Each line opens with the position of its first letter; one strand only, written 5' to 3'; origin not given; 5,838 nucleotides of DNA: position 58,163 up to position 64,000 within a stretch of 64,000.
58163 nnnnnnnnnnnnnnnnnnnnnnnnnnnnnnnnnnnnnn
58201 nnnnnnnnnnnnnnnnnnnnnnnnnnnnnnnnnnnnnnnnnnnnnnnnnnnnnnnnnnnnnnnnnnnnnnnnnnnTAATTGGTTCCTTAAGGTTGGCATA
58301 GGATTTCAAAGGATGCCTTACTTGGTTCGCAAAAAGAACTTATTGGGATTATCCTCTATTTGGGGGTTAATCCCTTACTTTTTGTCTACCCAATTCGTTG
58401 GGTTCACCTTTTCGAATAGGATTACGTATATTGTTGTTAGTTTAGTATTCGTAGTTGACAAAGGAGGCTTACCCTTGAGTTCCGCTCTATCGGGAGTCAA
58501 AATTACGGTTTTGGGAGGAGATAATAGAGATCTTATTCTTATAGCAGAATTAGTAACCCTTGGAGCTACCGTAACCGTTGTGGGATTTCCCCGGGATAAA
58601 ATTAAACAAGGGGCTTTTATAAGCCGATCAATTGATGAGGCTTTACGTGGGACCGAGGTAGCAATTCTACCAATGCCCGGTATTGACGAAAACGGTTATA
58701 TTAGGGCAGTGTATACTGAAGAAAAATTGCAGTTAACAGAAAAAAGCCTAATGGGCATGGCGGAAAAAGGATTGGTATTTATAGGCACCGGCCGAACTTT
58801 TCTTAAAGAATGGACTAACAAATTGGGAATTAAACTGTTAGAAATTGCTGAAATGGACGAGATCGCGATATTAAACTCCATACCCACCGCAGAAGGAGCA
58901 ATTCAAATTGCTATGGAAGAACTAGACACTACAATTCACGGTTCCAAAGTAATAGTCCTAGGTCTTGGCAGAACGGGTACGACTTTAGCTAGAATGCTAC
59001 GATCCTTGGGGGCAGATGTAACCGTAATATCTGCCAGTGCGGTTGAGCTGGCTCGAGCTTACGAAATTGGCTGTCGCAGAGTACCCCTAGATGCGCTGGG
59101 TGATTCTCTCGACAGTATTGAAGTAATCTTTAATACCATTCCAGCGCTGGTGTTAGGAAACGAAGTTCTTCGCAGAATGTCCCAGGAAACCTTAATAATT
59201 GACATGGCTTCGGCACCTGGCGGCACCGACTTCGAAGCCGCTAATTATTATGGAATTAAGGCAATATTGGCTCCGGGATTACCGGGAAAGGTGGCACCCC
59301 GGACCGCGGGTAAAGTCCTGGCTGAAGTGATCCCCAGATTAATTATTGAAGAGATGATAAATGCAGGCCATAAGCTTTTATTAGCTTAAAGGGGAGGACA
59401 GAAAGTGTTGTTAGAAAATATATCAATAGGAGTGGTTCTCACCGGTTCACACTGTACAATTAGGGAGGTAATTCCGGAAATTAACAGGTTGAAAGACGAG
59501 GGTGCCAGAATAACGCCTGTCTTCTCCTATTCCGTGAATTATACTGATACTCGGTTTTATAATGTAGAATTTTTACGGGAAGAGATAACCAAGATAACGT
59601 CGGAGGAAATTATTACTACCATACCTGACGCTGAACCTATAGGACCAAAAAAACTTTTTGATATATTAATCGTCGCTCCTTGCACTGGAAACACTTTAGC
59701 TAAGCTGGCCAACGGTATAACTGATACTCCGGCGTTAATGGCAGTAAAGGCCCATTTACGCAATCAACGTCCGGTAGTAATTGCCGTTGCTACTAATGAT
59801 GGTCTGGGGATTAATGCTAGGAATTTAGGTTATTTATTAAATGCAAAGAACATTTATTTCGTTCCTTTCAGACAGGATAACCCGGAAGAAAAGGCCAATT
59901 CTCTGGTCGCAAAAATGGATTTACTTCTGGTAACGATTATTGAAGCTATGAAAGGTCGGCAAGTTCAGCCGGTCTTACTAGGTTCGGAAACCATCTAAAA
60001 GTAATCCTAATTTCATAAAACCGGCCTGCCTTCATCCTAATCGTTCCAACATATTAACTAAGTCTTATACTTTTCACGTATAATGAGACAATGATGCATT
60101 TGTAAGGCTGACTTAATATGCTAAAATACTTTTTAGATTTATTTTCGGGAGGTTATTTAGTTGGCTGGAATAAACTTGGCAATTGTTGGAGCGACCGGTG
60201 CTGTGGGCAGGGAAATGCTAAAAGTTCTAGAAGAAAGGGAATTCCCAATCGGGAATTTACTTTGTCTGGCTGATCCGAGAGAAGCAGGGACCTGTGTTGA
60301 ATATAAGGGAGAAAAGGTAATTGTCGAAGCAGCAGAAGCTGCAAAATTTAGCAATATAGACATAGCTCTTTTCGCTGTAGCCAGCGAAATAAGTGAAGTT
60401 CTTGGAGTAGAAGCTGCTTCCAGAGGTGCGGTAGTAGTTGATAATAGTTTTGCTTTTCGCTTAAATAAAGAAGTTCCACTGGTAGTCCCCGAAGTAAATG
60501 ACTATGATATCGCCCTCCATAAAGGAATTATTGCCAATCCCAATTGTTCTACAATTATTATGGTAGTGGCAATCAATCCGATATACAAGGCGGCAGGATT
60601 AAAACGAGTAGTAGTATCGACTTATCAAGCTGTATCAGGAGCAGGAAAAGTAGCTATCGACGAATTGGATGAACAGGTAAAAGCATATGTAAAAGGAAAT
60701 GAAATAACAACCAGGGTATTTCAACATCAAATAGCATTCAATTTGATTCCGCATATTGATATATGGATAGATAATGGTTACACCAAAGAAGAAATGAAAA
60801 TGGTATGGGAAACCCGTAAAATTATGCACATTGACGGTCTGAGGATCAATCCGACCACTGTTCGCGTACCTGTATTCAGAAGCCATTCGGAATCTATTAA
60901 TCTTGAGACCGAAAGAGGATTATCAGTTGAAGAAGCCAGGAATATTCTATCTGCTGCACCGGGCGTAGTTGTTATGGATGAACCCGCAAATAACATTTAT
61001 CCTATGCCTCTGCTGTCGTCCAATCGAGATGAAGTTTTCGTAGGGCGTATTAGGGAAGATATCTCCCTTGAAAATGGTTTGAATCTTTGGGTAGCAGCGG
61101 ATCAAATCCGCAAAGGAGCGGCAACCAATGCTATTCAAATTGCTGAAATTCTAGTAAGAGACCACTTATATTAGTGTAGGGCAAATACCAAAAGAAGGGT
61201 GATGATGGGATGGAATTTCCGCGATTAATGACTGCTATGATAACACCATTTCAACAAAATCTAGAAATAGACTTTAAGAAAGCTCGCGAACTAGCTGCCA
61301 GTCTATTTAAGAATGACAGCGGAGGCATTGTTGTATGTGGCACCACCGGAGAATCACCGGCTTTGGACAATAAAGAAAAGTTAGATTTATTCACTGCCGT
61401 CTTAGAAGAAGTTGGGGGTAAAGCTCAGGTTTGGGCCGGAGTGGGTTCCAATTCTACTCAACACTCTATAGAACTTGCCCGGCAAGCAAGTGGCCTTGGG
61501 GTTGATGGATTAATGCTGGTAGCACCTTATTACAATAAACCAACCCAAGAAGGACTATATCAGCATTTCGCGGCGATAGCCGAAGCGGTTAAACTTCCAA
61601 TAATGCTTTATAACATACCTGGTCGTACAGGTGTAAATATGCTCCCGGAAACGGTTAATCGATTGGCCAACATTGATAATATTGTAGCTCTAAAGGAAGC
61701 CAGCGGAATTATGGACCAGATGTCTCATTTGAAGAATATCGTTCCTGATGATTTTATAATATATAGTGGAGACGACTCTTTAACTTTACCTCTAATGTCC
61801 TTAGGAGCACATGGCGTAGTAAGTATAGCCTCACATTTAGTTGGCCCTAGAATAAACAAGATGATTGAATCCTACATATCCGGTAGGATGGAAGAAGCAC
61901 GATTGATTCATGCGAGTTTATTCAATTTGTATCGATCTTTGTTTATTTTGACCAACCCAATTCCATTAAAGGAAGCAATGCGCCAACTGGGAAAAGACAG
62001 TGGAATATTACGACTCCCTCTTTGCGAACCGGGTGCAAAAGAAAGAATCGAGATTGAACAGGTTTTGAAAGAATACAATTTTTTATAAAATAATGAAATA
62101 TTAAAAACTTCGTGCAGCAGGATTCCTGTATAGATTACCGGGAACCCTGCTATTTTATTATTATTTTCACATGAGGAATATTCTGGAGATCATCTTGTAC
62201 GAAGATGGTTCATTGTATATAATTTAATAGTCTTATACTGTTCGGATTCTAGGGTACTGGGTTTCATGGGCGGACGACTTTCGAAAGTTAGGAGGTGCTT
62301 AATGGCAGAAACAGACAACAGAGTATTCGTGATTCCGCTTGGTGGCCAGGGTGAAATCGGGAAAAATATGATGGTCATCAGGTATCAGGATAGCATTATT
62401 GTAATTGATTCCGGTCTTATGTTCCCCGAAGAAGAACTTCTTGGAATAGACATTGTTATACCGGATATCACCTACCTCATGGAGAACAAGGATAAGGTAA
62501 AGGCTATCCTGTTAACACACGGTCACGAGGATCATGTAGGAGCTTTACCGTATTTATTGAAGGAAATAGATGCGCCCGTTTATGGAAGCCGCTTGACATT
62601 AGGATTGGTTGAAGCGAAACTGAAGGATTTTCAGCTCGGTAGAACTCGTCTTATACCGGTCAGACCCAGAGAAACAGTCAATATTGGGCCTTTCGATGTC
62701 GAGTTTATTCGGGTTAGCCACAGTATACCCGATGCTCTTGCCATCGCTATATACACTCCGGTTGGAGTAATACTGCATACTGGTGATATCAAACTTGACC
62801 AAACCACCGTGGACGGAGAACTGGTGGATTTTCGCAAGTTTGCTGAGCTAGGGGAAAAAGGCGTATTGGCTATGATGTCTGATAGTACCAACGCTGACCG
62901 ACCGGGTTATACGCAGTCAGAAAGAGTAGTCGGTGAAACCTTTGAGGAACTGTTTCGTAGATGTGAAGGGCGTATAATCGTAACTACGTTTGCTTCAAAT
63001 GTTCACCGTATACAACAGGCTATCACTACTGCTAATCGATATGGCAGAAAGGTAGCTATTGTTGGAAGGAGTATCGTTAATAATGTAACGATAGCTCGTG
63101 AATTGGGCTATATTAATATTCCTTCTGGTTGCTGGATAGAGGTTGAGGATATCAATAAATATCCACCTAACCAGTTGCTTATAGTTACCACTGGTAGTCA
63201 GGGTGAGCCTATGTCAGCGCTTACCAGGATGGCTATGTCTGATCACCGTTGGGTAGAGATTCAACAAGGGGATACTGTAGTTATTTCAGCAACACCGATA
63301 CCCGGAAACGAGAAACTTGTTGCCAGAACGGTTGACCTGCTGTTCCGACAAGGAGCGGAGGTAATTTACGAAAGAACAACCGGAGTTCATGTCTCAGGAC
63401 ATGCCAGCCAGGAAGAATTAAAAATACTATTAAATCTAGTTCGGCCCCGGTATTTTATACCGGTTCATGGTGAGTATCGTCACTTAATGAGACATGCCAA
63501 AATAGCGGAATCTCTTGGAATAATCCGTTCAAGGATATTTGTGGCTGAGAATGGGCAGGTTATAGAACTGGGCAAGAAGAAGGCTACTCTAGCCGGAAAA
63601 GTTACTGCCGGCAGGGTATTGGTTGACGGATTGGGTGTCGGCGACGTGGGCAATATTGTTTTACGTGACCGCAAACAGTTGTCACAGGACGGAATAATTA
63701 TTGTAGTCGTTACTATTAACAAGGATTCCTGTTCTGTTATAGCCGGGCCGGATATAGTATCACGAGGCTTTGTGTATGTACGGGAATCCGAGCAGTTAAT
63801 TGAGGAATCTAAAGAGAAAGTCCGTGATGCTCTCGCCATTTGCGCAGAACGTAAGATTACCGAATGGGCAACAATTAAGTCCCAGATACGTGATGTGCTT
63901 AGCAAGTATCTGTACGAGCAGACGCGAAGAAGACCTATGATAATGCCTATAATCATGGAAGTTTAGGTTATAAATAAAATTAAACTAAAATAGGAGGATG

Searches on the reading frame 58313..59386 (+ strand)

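Call 26: search_protein_families(library=pfam, proteins=[window:58313-59386:+], max_evalue=0.00001)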
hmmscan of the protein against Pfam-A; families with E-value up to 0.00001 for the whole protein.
window:58313-59386:+ (358 aa): 5 families
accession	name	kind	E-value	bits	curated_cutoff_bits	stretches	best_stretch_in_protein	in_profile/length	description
PF16924.11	DpaA_N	-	3.4e-28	98.6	29.2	1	63-178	1-115/116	Dipicolinate synthase subunit A N-terminal domain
PF02826.25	2-Hacid_dh_C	-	1.1e-08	35.1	25.1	1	203-299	29-127/178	D-isomer specific 2-hydroxyacid dehydrogenase, NAD binding domain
PF01262.27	AlaDh_PNT_C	-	8.7e-07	29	23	1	208-344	26-182/214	Alanine dehydrogenase/PNT, C-terminal domain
PF01488.26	Shikimate_DH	-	8.5e-06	26.3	24.3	0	201-299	4-112/138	Shikimate / quinate 5-dehydrogenase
PF00148.24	Oxidored_nitro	-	9.6e-06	25.1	28.6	0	178-293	239-359/399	Nitrogenase component 1 type Oxidoreductase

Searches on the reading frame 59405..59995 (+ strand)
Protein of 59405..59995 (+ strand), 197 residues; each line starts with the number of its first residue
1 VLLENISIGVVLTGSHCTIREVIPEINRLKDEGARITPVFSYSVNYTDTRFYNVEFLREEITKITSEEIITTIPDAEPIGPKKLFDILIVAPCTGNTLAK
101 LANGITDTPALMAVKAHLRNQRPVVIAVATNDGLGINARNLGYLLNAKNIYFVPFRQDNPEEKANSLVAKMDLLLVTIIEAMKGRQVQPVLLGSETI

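Call 26: search_protein_families(library=pfam, proteins=[window:59405-59995:+], max_evalue=0.00001)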
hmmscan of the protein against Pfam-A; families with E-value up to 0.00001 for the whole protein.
window:59405-59995:+ (197 aa): 1 family
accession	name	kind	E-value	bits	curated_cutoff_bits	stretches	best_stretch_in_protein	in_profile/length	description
PF02441.25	Flavoprotein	-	5.7e-32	111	22.7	1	7-188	2-160/162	Flavoprotein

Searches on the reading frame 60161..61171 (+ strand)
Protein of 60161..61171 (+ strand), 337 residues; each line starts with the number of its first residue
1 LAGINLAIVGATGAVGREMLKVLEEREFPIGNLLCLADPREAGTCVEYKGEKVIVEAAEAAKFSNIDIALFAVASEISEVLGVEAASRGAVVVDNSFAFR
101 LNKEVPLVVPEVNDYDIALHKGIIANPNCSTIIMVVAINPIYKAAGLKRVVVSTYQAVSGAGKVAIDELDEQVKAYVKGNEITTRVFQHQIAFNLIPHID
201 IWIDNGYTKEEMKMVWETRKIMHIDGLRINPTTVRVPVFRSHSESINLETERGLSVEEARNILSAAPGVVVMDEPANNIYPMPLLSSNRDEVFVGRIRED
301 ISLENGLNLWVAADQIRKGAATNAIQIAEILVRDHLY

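Call 26: search_protein_families(library=pfam, proteins=[window:60161-61171:+], max_evalue=0.00001)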
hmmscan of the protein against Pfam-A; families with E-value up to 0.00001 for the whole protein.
window:60161-61171:+ (337 aa): 2 families
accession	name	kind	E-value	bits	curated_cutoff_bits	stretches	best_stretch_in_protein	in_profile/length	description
PF02774.23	Semialdhyde_dhC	-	1.3e-55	188.9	26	1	139-318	2-184/184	Semialdehyde dehydrogenase, dimerisation domain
PF01118.30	Semialdhyde_dh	-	2.3e-27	96.2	26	1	6-118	2-119/121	Semialdehyde dehydrogenase, NAD binding domain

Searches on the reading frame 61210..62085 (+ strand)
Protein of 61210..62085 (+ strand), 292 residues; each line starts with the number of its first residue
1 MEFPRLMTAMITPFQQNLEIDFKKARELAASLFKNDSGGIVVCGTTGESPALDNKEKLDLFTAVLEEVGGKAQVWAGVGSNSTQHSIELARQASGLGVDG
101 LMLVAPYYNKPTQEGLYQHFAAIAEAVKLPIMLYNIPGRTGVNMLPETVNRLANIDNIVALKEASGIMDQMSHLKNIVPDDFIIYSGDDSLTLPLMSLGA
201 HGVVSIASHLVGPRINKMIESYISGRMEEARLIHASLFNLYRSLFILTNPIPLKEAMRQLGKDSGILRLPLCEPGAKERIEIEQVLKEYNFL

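Call 26: search_protein_families(library=pfam, proteins=[window:61210-62085:+], max_evalue=0.00001)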
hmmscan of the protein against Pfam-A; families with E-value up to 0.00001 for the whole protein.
window:61210-62085:+ (292 aa): 1 family
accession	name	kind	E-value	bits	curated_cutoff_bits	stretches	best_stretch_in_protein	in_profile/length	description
PF00701.28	DHDPS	-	8.5e-93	310.7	22.1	1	3-288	2-288/289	Dihydrodipicolinate synthetase family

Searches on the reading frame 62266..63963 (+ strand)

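Call 26: search_protein_families(library=pfam, proteins=[window:62266-63963:+], max_evalue=0.00001)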
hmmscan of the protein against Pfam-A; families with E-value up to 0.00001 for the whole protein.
window:62266-63963:+ (566 aa): 5 families
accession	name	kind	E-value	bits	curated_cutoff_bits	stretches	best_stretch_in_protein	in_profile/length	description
PF22505.1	RNase_J_b_CASP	-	2.7e-52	176.3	27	1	234-359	1-126/126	Ribonuclease J, beta-CASP domain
PF17770.6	RNase_J_C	-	3.3e-37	128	23.8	1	465-566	1-102/102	Ribonuclease J C-terminal domain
PF00753.33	Lactamase_B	-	2e-17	64.2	22.7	1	33-185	6-160/196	Metallo-beta-lactamase superfamily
PF07521.17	RMMBL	-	6e-14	52.2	21.6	1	366-418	4-57/63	Zn-dependent metallo-hydrolase RNA specificity domain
PF12706.13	Lactamase_B_2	-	2.8e-10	40.6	27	1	75-177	28-145/200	Beta-lactamase superfamily domain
